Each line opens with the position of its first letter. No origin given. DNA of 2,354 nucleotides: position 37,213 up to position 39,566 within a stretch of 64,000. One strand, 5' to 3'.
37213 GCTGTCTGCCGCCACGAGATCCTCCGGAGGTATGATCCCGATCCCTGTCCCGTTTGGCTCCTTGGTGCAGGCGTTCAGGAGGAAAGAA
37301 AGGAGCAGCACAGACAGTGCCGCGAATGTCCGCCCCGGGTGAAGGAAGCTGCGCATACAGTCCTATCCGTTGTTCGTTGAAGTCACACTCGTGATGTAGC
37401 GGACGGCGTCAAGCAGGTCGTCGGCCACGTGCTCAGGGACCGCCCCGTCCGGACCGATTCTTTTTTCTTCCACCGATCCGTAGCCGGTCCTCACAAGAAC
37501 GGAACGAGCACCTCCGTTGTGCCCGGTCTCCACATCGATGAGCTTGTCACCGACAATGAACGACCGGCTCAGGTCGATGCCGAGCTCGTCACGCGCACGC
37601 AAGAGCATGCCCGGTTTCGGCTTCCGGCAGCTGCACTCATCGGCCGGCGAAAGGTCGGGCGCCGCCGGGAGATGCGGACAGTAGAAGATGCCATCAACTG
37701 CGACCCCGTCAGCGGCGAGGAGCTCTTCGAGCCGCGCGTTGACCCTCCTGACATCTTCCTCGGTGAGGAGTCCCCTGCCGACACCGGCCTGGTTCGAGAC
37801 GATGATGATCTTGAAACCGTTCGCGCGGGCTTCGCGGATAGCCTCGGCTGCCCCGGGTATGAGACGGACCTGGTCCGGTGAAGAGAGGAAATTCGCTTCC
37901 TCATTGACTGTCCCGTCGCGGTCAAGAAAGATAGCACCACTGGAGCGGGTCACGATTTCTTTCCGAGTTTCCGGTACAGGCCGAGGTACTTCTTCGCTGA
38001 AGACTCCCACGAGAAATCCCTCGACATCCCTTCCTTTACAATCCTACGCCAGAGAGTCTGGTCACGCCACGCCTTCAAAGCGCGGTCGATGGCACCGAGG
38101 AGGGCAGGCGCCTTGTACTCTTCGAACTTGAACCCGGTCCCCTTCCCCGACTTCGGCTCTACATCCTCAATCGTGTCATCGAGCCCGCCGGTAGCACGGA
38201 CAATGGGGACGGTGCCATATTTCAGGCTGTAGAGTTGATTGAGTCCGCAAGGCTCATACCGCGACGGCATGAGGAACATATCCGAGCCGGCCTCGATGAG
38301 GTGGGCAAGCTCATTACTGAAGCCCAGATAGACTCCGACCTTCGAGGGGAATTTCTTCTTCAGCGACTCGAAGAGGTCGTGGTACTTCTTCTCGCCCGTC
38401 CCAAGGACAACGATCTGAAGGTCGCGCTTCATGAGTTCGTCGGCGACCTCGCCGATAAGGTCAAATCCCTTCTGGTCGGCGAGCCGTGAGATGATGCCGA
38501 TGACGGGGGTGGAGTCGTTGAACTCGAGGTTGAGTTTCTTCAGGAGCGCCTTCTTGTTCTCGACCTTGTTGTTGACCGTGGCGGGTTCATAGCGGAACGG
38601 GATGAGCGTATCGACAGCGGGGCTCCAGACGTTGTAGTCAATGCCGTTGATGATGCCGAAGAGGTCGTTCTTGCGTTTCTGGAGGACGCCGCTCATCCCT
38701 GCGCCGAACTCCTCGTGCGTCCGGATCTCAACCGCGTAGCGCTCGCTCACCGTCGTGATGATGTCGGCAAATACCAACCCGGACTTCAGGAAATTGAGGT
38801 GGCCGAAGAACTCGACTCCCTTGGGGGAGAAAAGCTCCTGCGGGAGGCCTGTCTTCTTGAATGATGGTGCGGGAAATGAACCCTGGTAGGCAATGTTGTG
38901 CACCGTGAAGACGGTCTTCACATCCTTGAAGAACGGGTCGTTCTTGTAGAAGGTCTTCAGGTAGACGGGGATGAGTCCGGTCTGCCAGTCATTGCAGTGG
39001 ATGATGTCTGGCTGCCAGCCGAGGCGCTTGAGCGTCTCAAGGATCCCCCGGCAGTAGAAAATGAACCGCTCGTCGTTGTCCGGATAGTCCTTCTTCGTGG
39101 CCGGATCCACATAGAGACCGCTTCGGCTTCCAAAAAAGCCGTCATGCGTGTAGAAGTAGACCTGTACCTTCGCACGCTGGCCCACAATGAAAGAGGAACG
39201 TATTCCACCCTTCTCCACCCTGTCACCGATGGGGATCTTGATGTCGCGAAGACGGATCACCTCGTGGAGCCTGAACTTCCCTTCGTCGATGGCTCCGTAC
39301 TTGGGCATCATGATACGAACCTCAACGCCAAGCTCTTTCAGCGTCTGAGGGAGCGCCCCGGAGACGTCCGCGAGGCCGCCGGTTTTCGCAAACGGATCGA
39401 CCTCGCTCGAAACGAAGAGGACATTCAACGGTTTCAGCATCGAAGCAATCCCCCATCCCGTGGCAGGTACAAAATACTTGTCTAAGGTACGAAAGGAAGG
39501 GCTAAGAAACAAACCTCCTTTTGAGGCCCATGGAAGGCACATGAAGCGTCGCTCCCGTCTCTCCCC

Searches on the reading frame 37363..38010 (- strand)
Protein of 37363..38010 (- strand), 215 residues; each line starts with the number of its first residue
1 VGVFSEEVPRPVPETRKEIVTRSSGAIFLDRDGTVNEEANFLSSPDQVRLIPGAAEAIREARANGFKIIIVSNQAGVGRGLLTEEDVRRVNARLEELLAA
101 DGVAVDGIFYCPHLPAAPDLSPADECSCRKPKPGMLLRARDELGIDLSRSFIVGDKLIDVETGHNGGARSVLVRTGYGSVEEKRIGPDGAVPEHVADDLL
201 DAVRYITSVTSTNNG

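Call 39: search_protein_families(library=pfam, proteins=[window:37363-38010:-], max_evalue=0.001)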
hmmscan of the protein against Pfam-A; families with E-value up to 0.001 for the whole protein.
window:37363-38010:- (215 aa): 5 families
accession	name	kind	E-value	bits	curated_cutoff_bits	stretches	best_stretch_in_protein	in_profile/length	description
PF13242.12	Hydrolase_like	-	4.1e-17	62.3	22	1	128-202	2-75/75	HAD-hyrolase-like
PF00702.32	Hydrolase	-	3.2e-10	41.2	26.4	1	44-167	93-191/191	haloacid dehalogenase-like hydrolase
PF13419.12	HAD_2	-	2.3e-09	38.1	23.8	1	123-173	128-178/178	Haloacid dehalogenase-like hydrolase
PF08645.17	PNK3P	-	1.2e-06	28.8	22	1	52-155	32-125/161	Polynucleotide kinase 3 phosphatase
PF13344.12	Hydrolase_6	-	1.8e-05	25.1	27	1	27-77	1-42/101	Haloacid dehalogenase-like hydrolase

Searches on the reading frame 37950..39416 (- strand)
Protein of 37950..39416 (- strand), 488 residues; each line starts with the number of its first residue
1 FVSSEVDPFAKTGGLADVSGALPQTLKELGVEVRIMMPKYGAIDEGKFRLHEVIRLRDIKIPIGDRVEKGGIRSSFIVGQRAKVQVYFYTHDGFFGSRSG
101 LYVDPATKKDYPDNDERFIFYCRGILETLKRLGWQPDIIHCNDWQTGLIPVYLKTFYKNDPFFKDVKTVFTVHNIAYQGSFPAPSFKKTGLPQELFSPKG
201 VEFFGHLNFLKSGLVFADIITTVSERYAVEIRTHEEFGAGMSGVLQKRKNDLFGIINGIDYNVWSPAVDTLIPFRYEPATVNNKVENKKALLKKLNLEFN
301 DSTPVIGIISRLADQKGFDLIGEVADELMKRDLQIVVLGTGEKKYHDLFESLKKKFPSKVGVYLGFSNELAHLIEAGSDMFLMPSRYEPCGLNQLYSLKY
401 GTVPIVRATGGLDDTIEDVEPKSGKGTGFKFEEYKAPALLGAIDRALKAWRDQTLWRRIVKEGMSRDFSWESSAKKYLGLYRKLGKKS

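Call 39: search_protein_families(library=pfam, proteins=[window:37950-39416:-], max_evalue=0.001)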
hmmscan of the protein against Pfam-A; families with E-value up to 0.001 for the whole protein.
window:37950-39416:- (488 aa): 6 families
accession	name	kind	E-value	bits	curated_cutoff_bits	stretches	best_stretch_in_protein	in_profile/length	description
PF08323.17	Glyco_transf_5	-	1.4e-86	290.6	22.7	1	1-247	4-239/239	Starch synthase catalytic domain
PF00534.26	Glycos_transf_1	-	7.5e-18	65.1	26.4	1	297-452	9-161/172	Glycosyl transferases group 1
PF13692.12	Glyco_trans_1_4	-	1e-10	42.5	27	1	304-447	2-140/142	Glycosyl transferases group 1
PF13439.12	Glyco_transf_4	-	4.6e-07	30.5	28.5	1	82-233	18-150/170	Glycosyltransferase Family 4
PF20706.3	GT4-conflict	-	0.00038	20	26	1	306-475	200-383/385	Family 4 Glycosyltransferase in conflict systems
PF13579.12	Glyco_trans_4_4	-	0.00047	21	29.7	0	114-232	55-143/158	Glycosyl transferase 4-like domain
